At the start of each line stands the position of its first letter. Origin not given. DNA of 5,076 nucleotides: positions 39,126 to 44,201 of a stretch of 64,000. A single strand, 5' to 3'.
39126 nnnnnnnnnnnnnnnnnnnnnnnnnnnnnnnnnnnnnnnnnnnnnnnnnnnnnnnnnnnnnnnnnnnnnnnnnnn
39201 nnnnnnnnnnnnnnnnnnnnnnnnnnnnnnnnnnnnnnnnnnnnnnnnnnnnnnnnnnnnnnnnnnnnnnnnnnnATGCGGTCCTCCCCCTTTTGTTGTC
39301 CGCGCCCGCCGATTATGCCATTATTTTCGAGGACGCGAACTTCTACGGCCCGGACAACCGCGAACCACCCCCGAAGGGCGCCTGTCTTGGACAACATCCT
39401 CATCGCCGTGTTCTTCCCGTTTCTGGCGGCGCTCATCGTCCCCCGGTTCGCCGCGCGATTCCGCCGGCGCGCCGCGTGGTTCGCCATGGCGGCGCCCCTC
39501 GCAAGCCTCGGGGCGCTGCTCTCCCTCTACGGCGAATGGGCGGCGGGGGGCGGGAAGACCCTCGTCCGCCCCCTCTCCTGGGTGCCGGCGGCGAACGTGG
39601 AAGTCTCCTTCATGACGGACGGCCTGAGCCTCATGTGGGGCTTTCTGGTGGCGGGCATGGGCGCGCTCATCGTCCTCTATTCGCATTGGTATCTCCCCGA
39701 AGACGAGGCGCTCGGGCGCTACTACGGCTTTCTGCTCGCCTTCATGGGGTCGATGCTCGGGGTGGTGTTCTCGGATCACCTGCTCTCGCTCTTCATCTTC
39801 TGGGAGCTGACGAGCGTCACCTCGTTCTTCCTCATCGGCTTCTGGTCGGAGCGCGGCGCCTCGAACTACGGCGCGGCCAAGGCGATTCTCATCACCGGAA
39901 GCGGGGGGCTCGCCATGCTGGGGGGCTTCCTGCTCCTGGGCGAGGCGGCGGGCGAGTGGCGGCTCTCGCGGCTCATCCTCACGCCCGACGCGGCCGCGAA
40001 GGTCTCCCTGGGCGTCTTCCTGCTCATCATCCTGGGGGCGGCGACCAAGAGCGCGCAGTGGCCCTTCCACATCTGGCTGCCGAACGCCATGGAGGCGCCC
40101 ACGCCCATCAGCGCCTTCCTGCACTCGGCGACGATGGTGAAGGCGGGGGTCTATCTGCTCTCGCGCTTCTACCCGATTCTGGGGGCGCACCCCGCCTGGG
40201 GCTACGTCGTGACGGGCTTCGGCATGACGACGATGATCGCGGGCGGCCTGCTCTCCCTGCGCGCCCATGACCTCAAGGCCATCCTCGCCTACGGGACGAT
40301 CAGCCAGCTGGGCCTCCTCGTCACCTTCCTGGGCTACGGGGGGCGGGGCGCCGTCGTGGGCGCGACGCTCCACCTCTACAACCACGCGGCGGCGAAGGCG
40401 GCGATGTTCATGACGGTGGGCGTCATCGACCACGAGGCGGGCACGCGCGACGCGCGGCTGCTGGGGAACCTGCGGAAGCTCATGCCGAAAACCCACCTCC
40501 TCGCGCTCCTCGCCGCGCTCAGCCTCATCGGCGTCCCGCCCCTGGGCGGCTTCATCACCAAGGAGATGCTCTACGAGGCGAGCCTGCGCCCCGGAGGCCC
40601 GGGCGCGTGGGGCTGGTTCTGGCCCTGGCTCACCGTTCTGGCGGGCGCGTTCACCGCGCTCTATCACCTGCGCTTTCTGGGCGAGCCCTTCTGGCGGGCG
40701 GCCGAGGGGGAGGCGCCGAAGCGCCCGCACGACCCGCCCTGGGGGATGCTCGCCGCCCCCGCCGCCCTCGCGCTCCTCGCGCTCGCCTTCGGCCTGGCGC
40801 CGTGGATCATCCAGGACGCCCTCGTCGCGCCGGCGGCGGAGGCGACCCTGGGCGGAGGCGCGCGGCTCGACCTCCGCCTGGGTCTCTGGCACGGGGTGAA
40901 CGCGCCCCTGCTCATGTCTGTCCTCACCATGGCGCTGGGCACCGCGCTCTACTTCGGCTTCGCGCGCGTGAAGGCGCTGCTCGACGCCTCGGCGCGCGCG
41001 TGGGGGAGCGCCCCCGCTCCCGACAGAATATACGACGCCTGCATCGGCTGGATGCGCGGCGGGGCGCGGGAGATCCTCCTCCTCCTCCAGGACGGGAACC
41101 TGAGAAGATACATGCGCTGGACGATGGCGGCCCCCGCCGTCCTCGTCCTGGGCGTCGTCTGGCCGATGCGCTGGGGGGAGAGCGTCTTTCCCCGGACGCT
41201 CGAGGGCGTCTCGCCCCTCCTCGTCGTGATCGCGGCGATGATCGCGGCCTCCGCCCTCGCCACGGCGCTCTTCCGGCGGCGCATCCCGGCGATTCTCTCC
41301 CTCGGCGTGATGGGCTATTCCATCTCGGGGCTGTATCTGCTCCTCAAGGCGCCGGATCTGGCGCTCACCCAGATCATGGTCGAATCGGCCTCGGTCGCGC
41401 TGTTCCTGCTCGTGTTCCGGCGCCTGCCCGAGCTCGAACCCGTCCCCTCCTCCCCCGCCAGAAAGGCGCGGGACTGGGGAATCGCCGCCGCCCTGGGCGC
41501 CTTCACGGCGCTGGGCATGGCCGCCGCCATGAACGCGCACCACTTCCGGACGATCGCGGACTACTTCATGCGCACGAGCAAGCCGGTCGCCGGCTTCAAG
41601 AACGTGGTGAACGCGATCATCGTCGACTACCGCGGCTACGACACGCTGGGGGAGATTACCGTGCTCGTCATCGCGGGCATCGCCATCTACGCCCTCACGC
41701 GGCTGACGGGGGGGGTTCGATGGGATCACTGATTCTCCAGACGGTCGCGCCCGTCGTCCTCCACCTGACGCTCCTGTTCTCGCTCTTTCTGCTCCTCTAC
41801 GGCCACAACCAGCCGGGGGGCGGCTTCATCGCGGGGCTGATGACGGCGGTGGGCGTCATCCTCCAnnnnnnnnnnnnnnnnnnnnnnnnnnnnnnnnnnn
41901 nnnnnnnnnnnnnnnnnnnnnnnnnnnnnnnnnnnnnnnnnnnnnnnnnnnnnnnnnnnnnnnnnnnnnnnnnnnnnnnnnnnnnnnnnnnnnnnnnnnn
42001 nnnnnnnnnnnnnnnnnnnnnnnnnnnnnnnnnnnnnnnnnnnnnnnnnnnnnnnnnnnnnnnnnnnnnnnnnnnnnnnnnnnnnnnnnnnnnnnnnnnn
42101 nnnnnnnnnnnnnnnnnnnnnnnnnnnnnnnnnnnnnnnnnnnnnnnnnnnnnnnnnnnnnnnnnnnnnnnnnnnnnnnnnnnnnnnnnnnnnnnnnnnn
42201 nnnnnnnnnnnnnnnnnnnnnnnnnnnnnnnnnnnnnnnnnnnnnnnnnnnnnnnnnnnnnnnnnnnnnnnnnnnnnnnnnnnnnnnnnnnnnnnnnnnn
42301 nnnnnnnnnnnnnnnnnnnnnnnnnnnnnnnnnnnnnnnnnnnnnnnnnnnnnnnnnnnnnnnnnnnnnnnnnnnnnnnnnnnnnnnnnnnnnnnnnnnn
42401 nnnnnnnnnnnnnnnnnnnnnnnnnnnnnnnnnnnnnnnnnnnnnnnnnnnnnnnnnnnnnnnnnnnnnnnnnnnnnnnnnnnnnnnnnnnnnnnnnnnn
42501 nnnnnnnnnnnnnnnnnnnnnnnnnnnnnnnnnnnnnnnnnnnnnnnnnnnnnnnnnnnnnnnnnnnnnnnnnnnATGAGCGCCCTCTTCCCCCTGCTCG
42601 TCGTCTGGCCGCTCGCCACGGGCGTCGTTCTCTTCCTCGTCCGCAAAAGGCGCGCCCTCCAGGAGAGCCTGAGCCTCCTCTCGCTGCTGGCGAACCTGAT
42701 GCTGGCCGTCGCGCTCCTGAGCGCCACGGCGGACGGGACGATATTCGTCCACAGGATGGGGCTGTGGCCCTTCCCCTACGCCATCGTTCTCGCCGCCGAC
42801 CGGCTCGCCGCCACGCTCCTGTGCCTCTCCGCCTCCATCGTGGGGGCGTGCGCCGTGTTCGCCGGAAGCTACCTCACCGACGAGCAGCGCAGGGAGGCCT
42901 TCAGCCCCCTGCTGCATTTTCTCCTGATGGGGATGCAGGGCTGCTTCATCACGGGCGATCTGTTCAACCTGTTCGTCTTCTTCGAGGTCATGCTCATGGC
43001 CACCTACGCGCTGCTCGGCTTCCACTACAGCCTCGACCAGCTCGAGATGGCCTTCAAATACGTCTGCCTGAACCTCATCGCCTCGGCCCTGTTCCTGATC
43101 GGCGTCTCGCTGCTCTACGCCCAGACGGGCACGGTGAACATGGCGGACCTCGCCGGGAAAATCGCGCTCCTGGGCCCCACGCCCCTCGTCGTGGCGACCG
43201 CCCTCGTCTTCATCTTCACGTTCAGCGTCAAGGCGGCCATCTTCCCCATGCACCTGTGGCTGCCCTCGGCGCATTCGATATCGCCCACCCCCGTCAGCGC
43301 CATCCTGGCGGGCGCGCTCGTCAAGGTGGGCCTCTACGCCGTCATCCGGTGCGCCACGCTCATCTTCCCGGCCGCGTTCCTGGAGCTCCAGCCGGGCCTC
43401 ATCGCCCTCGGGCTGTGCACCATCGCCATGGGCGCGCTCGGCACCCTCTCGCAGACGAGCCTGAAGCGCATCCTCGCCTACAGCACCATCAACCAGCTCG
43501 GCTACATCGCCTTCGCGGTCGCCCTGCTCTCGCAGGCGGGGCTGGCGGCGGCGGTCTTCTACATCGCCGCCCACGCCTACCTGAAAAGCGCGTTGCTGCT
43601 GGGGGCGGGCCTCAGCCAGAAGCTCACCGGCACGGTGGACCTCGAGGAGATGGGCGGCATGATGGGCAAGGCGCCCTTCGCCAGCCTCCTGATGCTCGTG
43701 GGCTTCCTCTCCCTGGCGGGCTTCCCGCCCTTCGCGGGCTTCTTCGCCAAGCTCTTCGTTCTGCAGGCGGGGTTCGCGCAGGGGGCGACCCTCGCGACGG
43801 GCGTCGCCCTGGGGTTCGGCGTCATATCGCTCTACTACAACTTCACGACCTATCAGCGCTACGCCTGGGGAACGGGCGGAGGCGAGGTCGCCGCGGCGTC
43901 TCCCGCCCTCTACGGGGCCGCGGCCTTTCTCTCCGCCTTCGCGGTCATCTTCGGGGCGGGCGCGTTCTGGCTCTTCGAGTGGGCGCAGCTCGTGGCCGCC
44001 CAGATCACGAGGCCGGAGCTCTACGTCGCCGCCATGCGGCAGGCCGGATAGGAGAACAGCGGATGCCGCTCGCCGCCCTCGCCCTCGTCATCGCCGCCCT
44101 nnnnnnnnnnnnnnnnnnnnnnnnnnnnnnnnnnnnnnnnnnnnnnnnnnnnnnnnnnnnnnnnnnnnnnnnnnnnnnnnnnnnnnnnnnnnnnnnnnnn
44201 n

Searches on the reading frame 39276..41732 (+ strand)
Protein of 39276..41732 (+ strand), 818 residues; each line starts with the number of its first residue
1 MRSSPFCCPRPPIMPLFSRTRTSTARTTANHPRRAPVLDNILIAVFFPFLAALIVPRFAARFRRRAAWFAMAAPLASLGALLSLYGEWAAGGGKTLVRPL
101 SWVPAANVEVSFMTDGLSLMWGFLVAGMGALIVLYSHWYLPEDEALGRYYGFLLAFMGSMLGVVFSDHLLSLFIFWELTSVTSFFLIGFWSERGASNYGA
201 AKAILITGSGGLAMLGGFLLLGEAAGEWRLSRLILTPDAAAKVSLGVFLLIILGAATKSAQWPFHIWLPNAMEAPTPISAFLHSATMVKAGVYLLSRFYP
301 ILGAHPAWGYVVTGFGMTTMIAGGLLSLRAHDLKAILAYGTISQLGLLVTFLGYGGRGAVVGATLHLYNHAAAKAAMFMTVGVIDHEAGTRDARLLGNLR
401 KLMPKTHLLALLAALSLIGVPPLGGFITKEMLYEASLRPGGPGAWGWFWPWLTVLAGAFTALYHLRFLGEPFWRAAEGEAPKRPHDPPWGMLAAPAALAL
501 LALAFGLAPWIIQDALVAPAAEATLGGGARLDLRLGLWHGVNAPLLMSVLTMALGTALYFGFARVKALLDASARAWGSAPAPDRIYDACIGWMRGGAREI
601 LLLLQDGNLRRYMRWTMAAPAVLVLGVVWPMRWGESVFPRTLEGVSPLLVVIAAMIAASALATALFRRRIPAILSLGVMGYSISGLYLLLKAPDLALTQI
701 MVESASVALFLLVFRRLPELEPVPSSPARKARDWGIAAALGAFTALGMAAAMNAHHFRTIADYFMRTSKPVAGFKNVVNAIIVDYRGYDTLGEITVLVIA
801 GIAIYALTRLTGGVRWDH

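Call 20: search_protein_families(library=pfam, proteins=[window:39276-41732:+], max_evalue=0.00001)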
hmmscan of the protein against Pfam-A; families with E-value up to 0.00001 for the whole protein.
window:39276-41732:+ (818 aa): 4 families
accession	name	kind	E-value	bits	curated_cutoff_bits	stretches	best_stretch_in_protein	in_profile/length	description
PF00361.26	Proton_antipo_M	-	2.6e-61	207.9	21.5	1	166-438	1-277/294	NADH:quinone oxidoreductase/Mrp antiporter, TM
PF20501.3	MbhE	-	7.8e-20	71.2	27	1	729-809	2-82/98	MBH, subunit E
PF13244.11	MbhD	-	4.6e-19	68.8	27.2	1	654-719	1-67/67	MBH, subunit D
PF00662.26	Proton_antipo_N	-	2.9e-10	40.3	24.5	1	102-150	1-51/51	NADH-Ubiquinone oxidoreductase (complex I), chain 5 N-terminus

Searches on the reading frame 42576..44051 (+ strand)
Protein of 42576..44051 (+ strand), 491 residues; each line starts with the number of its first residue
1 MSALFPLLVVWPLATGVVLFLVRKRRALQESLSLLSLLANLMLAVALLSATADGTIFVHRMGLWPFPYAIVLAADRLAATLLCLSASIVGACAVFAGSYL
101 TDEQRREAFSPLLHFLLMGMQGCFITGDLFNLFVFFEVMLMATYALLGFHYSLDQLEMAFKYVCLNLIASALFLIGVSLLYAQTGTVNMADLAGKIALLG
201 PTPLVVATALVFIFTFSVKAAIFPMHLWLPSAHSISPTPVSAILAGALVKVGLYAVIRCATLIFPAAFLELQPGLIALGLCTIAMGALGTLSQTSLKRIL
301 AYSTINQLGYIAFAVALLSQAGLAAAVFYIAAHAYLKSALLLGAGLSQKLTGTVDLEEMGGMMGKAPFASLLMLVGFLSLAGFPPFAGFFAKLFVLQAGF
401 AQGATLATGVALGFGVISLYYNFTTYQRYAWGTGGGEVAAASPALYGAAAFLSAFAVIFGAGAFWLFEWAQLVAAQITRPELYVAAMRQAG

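Call 20: search_protein_families(library=pfam, proteins=[window:42576-44051:+], max_evalue=0.00001)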
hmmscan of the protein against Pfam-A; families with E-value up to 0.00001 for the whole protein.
window:42576-44051:+ (491 aa): 1 family
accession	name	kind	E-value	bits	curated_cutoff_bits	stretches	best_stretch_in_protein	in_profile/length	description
PF00361.26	Proton_antipo_M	-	2.2e-62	211.4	21.5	1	127-410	2-286/294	NADH:quinone oxidoreductase/Mrp antiporter, TM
